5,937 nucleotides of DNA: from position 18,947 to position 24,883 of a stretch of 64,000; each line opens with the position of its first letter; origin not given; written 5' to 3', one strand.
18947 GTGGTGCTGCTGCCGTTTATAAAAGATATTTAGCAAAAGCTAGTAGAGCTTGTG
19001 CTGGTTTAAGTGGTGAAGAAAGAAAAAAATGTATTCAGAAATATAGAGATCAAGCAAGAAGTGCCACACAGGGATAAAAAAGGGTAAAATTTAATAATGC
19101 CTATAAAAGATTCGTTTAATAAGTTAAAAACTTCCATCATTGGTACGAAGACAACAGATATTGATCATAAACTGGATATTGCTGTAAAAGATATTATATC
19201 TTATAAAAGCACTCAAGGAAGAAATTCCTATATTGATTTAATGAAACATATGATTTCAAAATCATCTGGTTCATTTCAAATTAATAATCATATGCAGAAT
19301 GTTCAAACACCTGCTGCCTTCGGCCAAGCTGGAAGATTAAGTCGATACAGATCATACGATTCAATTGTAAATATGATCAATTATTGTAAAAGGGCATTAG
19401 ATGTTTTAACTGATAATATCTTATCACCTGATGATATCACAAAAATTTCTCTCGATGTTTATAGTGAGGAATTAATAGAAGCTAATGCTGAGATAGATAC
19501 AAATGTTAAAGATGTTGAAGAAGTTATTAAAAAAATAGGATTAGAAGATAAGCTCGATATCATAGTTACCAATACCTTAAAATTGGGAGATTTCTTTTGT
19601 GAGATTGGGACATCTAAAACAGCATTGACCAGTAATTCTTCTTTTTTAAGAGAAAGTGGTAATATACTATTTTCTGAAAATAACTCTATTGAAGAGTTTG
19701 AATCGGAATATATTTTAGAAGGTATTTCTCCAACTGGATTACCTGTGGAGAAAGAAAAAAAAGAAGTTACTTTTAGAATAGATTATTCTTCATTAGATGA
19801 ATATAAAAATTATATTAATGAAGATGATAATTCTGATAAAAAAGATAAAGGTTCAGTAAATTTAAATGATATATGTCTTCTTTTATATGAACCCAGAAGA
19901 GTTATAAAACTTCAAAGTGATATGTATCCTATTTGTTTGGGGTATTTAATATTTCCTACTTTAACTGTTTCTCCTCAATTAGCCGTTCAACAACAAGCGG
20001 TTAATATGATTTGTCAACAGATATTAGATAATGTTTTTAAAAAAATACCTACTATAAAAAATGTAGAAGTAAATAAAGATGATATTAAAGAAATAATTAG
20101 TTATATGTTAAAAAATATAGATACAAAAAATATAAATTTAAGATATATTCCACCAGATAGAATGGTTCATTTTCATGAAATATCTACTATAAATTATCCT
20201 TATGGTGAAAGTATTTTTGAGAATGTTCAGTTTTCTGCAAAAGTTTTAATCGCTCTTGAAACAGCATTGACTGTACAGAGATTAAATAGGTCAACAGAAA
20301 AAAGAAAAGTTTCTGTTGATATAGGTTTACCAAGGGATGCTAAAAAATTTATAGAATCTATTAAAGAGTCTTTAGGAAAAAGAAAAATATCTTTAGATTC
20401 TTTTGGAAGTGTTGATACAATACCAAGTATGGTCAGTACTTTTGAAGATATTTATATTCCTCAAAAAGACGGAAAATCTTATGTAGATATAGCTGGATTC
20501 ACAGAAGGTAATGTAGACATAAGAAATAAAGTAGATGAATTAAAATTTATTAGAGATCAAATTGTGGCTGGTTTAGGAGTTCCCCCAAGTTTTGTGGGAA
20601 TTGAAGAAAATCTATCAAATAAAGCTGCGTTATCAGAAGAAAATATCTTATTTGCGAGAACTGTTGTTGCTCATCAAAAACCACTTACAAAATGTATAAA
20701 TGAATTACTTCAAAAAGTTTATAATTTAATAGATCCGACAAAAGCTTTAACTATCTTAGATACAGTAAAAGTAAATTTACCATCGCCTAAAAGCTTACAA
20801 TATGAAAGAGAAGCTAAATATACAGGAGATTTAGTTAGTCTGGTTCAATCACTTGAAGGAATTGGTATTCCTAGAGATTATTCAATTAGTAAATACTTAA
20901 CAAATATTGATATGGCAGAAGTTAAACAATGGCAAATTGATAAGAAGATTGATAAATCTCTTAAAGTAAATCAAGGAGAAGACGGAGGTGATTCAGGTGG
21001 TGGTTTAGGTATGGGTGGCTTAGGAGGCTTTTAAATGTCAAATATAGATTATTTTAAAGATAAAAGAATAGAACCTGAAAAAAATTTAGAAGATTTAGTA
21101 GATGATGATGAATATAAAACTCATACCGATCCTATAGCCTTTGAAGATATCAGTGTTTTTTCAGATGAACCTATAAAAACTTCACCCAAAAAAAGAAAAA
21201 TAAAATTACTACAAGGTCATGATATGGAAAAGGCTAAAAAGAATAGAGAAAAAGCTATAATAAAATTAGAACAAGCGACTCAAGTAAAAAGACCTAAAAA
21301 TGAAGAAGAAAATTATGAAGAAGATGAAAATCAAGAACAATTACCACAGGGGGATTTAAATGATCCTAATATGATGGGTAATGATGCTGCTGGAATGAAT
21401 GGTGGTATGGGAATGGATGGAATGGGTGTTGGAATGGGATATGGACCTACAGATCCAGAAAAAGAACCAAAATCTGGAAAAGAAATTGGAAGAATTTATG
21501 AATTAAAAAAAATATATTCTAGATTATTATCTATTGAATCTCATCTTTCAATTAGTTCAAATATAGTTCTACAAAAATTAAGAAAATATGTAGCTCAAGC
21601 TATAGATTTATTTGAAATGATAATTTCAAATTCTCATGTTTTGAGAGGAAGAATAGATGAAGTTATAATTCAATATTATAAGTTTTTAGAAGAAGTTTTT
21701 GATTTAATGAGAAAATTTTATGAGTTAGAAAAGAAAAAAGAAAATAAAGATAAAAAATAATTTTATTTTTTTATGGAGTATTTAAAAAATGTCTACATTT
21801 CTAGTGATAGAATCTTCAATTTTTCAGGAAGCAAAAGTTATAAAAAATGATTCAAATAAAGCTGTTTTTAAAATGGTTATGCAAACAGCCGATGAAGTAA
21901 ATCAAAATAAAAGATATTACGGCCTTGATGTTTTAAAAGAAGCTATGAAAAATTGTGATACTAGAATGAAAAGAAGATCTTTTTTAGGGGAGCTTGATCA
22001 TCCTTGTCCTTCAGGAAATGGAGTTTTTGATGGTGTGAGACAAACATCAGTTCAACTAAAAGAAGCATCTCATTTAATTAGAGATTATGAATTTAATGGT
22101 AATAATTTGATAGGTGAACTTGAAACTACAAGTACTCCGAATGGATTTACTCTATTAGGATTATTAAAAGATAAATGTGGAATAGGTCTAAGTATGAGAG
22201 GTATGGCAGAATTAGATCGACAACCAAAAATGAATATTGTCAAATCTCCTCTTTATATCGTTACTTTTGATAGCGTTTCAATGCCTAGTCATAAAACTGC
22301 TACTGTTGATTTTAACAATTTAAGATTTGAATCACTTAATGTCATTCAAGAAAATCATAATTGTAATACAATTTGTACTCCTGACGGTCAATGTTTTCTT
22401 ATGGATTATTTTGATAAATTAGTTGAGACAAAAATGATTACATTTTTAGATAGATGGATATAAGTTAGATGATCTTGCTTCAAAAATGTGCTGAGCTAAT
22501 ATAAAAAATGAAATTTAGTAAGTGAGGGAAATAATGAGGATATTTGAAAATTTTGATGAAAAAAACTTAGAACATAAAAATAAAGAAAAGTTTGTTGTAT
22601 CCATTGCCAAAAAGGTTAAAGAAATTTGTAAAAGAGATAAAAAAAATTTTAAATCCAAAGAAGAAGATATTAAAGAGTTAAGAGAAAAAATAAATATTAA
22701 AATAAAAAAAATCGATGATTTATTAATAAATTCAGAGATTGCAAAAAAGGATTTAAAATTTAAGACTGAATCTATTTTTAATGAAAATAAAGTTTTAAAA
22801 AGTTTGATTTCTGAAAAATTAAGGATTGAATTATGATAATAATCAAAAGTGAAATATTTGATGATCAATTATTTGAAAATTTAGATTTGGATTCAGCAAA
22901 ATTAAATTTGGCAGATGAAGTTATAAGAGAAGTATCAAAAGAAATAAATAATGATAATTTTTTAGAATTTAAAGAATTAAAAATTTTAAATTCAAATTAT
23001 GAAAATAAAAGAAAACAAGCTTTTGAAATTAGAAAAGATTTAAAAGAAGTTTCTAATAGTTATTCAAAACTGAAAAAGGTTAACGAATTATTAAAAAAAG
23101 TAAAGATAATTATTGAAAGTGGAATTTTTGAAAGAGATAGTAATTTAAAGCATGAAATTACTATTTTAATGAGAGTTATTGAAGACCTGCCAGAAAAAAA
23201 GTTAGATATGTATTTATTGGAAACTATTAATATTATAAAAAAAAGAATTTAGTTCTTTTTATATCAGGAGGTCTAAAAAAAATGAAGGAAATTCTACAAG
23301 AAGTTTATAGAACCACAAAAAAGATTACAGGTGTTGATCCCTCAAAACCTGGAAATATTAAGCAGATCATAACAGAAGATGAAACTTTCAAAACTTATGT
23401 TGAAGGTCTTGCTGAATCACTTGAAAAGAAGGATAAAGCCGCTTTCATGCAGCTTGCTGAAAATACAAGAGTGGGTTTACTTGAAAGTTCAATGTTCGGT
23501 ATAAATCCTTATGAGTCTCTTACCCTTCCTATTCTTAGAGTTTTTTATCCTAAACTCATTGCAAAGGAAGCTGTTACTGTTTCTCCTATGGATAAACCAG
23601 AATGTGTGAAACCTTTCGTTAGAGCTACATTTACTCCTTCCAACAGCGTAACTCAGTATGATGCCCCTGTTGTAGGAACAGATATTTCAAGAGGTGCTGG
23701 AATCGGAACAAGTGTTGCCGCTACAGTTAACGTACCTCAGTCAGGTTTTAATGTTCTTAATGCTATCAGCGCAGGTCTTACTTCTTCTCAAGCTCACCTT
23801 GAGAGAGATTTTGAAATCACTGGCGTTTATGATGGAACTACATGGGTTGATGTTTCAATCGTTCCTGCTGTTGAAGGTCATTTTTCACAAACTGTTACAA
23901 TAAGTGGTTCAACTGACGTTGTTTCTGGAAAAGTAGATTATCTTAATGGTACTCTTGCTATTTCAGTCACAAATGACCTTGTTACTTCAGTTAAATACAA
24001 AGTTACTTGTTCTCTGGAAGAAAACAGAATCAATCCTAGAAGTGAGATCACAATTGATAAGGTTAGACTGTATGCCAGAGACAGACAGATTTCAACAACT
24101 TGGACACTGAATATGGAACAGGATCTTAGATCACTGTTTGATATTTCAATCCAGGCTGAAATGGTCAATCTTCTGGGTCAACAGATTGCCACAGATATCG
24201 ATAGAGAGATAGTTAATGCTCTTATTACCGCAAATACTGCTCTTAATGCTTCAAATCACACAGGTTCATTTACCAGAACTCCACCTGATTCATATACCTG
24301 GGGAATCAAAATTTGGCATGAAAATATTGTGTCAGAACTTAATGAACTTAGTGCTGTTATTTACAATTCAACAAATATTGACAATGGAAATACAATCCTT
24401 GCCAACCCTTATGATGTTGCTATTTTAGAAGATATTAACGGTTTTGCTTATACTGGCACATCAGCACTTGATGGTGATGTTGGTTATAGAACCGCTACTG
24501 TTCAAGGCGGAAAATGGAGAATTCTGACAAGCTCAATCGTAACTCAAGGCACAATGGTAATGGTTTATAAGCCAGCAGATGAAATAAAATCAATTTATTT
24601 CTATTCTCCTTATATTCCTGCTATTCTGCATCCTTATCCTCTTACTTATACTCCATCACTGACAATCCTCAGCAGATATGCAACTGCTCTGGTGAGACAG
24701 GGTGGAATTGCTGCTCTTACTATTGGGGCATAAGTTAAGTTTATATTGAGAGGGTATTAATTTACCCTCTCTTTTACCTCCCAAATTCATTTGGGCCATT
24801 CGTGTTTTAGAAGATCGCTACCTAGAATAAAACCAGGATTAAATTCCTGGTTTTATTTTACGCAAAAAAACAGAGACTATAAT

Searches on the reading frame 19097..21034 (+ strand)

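Call 10: search_protein_families(library=pfam, proteins=[window:19097-21034:+], max_evalue=0.001)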
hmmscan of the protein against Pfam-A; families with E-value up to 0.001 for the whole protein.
window:19097-21034:+ (645 aa): 1 family
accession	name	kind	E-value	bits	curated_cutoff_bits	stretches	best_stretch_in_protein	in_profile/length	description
PF07230.16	Portal_T4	-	1.6e-19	70.4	22.9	1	320-590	118-403/433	Bacteriophage T4-like portal protein (Gp20)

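Call 11: search_protein_families(library=phrogs, proteins=[window:19097-21034:+], max_evalue=0.001)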
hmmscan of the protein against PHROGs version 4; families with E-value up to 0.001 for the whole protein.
window:19097-21034:+ (645 aa): 3 families
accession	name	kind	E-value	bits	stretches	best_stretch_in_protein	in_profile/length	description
phrog_3004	-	head and packaging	1.2e-19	71.3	2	338-543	461-671/931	virion structural protein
phrog_213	-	head and packaging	1.4e-17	64.5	1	345-624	213-500/528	portal protein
phrog_12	-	head and packaging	5.8e-05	23.3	0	482-538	311-365/646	portal protein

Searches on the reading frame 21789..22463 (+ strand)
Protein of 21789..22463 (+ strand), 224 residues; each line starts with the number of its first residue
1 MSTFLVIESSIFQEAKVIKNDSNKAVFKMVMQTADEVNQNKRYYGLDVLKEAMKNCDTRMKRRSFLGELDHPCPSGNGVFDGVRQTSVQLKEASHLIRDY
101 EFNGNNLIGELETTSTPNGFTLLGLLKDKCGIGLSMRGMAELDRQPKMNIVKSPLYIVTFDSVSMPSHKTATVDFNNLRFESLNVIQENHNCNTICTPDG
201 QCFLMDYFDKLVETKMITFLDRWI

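Call 64: search_protein_families(library=pfam, proteins=[window:21789-22463:+], max_evalue=0.001)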
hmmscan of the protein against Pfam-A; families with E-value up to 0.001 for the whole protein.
window:21789-22463:+ (224 aa): 1 family
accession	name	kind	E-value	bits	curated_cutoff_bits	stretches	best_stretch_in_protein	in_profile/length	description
PF03420.18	Peptidase_S77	-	1.1e-07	32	27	1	29-174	49-189/198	Prohead core protein serine protease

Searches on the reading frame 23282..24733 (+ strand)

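Call 10: search_protein_families(library=pfam, proteins=[window:23282-24733:+], max_evalue=0.001)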
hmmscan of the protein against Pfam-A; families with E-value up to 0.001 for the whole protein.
window:23282-24733:+ (483 aa): 1 family
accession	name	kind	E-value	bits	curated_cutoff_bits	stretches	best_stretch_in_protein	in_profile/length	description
PF07068.17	Gp23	-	2.1e-31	110.1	24.4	1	81-469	8-349/376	Major capsid protein Gp23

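Call 11: search_protein_families(library=phrogs, proteins=[window:23282-24733:+], max_evalue=0.001)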
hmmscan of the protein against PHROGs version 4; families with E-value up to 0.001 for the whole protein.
window:23282-24733:+ (483 aa): 2 families
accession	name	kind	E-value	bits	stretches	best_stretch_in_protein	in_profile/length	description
phrog_20655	-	head and packaging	1.1e-39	137.4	1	26-460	41-498/534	major head protein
phrog_138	-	head and packaging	2.5e-30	106.9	1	49-468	24-405/444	major head protein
